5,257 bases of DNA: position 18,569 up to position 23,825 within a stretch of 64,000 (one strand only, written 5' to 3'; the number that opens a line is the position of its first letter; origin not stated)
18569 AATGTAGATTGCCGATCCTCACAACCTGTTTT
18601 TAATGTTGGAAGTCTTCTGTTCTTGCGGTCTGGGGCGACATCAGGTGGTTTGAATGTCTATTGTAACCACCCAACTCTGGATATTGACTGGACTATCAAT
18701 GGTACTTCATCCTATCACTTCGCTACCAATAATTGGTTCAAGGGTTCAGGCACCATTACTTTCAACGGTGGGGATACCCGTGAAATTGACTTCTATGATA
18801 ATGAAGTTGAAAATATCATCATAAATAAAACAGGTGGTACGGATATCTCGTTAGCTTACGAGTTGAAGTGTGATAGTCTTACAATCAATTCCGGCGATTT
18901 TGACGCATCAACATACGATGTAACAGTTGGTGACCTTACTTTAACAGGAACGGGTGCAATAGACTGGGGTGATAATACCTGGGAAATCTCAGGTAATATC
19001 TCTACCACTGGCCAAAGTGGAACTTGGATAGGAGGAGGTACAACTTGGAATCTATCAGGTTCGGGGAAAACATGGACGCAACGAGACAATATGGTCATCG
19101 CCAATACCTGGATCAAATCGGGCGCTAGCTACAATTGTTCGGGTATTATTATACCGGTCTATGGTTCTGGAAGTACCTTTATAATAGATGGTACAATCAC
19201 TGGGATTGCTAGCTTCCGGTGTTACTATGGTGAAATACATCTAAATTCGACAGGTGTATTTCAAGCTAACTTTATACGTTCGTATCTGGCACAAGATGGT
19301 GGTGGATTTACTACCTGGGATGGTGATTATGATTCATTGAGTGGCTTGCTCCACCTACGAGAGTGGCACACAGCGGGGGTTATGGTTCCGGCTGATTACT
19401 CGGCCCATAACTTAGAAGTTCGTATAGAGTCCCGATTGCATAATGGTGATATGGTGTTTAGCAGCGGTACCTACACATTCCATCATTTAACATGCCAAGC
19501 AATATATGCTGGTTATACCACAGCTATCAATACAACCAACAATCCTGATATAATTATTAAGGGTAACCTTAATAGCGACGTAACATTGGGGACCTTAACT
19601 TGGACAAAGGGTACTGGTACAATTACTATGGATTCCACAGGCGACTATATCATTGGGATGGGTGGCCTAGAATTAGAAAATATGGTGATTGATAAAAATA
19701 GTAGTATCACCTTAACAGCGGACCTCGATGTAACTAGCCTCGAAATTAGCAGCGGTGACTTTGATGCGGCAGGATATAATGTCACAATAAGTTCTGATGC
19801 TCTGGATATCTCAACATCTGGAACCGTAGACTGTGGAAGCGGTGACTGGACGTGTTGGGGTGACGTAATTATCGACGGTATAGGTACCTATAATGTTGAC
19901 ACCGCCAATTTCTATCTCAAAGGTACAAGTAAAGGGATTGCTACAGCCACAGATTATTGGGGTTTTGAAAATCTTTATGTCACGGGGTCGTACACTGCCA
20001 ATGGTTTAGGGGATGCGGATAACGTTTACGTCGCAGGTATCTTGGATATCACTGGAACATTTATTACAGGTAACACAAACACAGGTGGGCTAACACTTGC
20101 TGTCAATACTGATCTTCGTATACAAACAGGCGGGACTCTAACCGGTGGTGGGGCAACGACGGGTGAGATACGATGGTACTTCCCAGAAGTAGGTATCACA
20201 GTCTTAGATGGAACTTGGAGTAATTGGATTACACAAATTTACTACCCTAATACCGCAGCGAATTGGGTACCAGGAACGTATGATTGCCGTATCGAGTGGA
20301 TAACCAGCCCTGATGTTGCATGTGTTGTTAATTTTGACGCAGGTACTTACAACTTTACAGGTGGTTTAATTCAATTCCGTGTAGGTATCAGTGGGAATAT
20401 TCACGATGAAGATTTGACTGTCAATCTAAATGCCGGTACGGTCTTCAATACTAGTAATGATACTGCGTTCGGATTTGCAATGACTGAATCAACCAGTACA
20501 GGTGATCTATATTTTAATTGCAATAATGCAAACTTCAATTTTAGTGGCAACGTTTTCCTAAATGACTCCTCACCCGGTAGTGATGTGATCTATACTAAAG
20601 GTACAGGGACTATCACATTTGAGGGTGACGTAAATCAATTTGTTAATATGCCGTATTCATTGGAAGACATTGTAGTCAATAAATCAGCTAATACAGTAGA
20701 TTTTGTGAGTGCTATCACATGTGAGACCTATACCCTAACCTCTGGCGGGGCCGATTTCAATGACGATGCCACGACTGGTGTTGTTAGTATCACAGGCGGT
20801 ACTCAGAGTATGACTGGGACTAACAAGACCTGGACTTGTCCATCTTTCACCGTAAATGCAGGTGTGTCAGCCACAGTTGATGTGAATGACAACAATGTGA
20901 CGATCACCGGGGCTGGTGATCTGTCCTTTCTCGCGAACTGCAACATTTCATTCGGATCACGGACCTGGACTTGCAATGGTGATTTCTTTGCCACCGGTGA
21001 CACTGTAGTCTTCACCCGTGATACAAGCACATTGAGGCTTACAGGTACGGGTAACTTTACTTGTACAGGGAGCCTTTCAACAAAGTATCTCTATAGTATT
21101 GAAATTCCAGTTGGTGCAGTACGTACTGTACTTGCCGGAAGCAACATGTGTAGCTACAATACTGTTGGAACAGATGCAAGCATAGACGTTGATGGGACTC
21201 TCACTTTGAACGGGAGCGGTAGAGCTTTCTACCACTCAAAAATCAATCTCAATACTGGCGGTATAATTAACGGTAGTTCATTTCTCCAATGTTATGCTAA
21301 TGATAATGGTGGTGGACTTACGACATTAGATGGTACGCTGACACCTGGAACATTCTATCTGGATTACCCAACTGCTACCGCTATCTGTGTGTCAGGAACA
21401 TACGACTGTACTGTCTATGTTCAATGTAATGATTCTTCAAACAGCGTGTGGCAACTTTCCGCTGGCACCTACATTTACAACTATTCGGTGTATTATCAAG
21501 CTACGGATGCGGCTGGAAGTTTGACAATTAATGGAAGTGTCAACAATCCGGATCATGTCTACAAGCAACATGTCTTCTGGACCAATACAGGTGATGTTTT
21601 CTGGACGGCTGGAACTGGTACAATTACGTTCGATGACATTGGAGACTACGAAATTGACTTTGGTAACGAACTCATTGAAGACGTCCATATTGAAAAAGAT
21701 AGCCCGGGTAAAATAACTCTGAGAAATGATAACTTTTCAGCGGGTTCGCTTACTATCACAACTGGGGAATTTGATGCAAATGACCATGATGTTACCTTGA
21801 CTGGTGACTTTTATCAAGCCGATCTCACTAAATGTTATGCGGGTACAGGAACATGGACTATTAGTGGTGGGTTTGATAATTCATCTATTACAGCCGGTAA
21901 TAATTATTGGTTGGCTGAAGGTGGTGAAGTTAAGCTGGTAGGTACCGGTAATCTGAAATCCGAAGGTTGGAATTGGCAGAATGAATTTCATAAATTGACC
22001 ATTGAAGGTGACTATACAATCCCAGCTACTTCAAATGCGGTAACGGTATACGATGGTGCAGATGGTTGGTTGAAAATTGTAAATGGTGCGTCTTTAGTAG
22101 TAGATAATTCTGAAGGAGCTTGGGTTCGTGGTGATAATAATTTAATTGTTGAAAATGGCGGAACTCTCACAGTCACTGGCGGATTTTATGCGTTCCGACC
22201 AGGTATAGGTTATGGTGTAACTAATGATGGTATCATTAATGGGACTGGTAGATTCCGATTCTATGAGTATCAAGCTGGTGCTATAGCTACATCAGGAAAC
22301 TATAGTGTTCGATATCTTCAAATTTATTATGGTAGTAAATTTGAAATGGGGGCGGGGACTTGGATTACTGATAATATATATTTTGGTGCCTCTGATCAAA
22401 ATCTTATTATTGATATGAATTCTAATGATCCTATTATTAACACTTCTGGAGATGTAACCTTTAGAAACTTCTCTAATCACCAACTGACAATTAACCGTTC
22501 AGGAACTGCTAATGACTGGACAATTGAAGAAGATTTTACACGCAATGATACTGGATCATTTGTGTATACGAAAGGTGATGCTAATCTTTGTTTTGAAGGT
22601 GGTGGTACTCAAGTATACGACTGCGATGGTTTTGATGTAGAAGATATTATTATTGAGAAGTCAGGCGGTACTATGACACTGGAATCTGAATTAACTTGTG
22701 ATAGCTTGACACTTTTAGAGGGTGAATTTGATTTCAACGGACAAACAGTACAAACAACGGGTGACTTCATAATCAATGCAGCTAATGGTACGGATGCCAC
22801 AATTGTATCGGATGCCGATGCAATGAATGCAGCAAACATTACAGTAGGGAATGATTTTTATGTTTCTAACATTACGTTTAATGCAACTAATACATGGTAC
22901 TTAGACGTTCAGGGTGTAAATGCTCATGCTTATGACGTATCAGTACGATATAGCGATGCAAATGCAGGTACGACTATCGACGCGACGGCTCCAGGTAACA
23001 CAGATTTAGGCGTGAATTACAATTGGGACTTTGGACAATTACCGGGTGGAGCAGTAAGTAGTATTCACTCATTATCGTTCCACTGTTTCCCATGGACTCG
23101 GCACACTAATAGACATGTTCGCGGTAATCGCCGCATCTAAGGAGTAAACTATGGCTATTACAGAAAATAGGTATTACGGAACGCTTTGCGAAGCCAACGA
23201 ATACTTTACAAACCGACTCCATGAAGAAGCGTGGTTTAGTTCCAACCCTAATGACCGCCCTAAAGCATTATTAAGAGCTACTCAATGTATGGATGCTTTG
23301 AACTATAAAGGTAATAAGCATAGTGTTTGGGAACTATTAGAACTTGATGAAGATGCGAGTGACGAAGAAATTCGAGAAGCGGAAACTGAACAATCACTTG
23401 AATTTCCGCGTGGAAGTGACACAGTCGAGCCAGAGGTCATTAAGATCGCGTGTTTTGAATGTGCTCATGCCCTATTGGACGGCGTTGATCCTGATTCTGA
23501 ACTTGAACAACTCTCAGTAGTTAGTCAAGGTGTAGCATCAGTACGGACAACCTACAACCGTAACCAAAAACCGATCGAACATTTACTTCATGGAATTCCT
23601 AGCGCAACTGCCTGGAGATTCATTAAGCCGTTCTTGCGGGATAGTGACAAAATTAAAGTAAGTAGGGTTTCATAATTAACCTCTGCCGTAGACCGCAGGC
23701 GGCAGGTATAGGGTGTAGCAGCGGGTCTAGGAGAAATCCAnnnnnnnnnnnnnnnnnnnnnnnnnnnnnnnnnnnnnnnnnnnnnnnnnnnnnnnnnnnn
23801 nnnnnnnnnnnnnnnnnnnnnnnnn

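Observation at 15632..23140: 2502-aa protein built from about eight diverged ~300-aa modules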

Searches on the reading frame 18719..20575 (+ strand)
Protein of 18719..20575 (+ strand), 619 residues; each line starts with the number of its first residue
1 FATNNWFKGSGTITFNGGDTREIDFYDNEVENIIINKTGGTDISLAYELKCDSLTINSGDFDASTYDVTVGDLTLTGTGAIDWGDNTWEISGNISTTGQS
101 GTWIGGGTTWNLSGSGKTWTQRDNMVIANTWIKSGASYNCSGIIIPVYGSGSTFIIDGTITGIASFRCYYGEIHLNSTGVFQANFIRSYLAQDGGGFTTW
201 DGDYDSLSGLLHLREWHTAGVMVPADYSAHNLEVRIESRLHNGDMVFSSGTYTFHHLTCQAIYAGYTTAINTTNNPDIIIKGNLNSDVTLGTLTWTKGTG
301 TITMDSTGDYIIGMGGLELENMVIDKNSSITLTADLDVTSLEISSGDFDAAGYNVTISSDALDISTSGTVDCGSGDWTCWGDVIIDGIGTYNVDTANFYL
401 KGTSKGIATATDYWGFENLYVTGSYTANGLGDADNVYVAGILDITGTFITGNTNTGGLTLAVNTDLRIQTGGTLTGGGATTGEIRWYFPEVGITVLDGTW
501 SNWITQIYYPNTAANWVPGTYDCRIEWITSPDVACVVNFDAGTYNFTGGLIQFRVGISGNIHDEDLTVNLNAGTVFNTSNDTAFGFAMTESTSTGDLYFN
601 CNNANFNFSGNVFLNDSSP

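Call 56: predict_structure(alignment_id=A3)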
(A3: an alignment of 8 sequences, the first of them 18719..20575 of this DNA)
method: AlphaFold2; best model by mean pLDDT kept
length: 619 residues; sequences in the alignment: 8
mean_pLDDT: 68.4   pTM: 0.63
mean pLDDT of the five models: 68.4, 67.2, 66.8, 66.8, 66.3
residues with pLDDT >= 90: 112; 70-90: 202; 50-70: 168; < 50: 137
segments of 3 or more residues with pLDDT < 50: 141-143, 191-195, 206-208, 217-222, 452-455, 478-524, 528-533, 548-564, 571-602, 616-619
pLDDT, mean of each block of 10 residues (from residue 1): 75 90 88 85 89 90 90 86 85 80 72 68 53 52 50 65 59 64 60 51 50 49 52 73 77 86 85 90 87 90 85 90 87 95 90 92 85 93 76 80 84 77 81 68 84 57 69 60 42 43 36 30 45 53 54 44 49 33 27 37 56 48
secondary structure, 60 per line:
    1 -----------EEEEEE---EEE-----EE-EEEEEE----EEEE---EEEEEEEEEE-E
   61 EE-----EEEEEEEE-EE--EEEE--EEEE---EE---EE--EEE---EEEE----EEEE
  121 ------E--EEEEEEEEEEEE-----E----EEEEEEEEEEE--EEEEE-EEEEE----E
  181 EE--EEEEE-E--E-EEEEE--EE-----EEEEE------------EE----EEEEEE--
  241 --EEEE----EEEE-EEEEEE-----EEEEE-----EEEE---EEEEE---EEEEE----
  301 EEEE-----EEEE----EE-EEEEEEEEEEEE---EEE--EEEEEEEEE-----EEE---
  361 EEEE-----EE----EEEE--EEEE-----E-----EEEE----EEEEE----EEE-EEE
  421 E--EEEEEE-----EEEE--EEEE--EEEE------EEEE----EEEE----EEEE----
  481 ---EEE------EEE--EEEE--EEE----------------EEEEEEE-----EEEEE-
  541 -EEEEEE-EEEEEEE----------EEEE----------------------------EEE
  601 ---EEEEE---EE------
elements in order: E12-17 E21-23 E32-37 E42-45 E49-58 E60-62 E68-75 E81-84 E87-90 E103-105 E109-112 E117-120 E130-141 E152-162 E165-169 E171-175 E180-182 E185-189 E196-200 E210-214 E233-238 E243-246 E251-254 E256-261 E267-271 E277-280 E284-288 E292-296 E301-304 E310-313 E321-332 E336-338 E341-349 E355-357 E361-364 E376-379 E382-385 E397-400 E405-409 E414-416 E418-421 E424-429 E435-438 E441-444 E447-450 E457-460 E465-468 E473-476 E484-486 E493-495 E498-501 E504-506 E523-529 E535-539 E542-547 E549-555 E566-569 E598-600 E604-608
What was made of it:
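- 19586..20575 (+): Module M5 (aa 1319-1648). The M4-M5 junction is modelled with pLDDT 73-95 (call 56).
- Continuity across modules: junction pLDDT 73-95 (call 56). The two-module model is only moderately confident (mean pLDDT 68, call 56).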

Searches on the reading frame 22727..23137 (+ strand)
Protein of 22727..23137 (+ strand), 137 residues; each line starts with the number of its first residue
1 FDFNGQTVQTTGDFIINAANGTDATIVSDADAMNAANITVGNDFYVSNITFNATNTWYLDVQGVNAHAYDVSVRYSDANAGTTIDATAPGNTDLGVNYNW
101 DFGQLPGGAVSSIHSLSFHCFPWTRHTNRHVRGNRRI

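Call 62: find_related_loci(query=A4, collection=viral_contigs, flank=10000)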
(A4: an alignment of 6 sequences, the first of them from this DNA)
Query A4 (137 aa) in viral_contigs; peptide patterns used: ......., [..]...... (x = any residue, [..] = any of these).
183 stretches matched a pattern; 1 encode a relative of the query (tblastn E <= 1e-3); 1 distinct loci.
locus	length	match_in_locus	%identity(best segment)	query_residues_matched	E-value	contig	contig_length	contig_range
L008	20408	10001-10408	82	1-136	5e-74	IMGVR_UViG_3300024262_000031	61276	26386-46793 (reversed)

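Call 73: find_related_loci(query=A4, collection=genome_contigs, flank=10000)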
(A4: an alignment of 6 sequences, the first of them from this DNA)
Query A4 (137 aa) in genome_contigs; peptide patterns used: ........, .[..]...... (x = any residue, [..] = any of these).
73 stretches matched a pattern, but none encodes a relative of the query by tblastn (E <= 1e-3).
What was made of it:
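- Tried and rejected: The C-terminal alignment found one IMG/VR contig and no prophage in 185,579 genomes (calls 62, 73).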

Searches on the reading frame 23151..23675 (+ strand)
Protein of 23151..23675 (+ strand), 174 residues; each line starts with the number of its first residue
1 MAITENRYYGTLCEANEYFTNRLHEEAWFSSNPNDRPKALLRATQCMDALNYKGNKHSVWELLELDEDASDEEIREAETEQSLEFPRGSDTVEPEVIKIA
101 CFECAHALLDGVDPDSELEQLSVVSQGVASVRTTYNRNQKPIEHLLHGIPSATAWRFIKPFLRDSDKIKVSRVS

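Call 9: search_protein_families(library=phrogs, proteins=[window:23151-23675:+], max_evalue=0.01)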
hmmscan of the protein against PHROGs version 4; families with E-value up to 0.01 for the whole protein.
window:23151-23675:+ (174 aa): 1 family
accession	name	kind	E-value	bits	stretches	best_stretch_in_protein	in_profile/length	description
phrog_477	-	connector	5.8e-12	46.8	1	8-164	22-167/220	head-tail adaptor Ad1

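Call 10: search_protein_families(library=pfam, proteins=[window:23151-23675:+], max_evalue=0.01)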
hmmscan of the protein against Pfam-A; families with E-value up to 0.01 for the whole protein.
window:23151-23675:+ (174 aa): 1 family
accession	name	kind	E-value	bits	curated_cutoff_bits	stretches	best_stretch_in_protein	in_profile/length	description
PF20557.3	DnaT_2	-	1.2e-08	35.5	27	1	9-60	17-67/168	Putative DnaT-like ssDNA binding protein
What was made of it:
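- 23151..23675 (+): Head-tail adaptor (Ad1)-like gene, 10 nt downstream of the giant gene. It is a possible docking partner. phrog_477, 5.8e-12, and PF20557, 1.2e-8 (calls 9, 10).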

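Call 69: search_protein_families(library=ncbifam, proteins=[window:23151-23675:+], max_evalue=0.1)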
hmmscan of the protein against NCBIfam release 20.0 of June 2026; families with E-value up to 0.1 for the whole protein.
window:23151-23675:+ (174 aa): 1 family
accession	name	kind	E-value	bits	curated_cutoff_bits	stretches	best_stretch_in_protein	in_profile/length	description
NF002205.0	PRK01096.1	equivalog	0.088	11.8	439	0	27-117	127-222/444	deoxyguanosinetriphosphate triphosphohydrolase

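Call 86: search_solved_structures(query=window:23151-23675:+, max_evalue=1)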
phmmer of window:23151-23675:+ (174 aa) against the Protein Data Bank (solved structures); distinct sequences matched with E-value up to 1: 6.
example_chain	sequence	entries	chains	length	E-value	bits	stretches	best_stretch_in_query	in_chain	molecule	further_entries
4ww0_A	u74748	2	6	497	0.057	16.4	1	66-130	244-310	ATP-dependent zinc metalloprotease FtsH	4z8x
6gcn_A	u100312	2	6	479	0.065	16.3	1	67-130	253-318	ATP-dependent zinc metalloprotease FtsH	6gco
9zmz_A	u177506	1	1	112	0.53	13.3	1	85-144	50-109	COMM domain-containing protein 4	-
9axt_AG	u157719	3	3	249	0.58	13.2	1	13-56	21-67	Small ribosomal subunit protein uS3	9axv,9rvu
1ify_A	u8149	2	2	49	0.85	12.6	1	126-150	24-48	UV EXCISION REPAIR PROTEIN RAD23 HOMOLOG A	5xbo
6w2h_A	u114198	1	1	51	0.85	12.6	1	126-150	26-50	UV excision repair protein RAD23 homolog A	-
